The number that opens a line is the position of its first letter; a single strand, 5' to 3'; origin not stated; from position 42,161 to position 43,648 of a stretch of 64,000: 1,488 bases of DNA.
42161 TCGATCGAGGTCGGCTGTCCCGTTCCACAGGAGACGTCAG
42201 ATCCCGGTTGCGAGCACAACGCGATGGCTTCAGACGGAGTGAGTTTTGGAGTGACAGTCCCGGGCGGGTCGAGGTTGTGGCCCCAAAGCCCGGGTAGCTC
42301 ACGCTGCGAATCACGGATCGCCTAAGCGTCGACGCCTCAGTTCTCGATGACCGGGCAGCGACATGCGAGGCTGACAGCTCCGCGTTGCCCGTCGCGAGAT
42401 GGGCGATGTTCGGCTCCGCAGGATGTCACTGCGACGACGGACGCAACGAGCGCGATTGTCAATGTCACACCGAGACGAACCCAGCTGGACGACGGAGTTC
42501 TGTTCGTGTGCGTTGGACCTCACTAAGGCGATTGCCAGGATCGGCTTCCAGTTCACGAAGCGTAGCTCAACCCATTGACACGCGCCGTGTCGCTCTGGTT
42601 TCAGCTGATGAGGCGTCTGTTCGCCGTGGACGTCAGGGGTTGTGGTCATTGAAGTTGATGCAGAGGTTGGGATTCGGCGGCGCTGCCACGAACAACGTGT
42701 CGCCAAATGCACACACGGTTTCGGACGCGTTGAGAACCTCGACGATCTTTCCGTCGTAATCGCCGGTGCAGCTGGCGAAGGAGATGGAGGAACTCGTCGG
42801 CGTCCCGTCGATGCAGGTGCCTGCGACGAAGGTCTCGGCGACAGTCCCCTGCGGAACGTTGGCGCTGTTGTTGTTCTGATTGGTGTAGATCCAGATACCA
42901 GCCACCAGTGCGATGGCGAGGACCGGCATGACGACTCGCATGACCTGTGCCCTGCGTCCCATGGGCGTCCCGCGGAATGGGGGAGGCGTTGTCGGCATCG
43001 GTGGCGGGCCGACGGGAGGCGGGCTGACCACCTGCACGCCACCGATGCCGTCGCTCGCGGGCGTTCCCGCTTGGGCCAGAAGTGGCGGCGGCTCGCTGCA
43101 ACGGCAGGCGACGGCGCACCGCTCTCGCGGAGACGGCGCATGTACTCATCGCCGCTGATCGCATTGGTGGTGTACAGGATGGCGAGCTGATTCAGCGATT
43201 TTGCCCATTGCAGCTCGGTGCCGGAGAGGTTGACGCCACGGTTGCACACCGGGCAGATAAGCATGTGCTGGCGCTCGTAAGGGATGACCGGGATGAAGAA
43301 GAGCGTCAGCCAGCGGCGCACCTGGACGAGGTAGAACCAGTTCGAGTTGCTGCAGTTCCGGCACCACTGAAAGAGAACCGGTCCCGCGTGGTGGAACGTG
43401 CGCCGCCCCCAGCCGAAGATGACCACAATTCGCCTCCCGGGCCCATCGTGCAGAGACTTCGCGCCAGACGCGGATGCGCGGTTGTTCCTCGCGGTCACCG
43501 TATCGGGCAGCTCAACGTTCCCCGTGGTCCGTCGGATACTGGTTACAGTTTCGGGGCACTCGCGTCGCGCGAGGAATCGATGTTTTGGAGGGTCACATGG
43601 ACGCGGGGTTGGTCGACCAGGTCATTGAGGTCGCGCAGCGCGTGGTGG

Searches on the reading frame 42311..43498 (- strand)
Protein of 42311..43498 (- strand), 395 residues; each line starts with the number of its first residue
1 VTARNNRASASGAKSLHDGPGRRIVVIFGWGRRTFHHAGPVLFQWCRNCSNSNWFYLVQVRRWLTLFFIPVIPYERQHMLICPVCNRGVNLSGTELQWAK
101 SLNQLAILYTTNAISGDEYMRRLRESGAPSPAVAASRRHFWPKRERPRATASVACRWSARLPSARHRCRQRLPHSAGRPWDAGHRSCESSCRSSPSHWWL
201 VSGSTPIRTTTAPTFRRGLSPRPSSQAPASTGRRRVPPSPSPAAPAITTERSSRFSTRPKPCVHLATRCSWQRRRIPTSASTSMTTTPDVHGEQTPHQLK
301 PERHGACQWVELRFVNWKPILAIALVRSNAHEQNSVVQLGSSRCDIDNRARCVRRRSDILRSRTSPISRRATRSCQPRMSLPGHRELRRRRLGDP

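Call 9: search_protein_families(library=pfam, proteins=[window:42311-43498:-], max_evalue=0.01)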
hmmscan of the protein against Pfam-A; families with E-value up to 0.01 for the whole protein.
window:42311-43498:- (395 aa): 1 family
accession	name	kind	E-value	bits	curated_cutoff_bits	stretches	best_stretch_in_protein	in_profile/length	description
PF17032.10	Zn_ribbon_15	-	2.8e-06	28.5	28.9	1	46-93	3-51/73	zinc-ribbon family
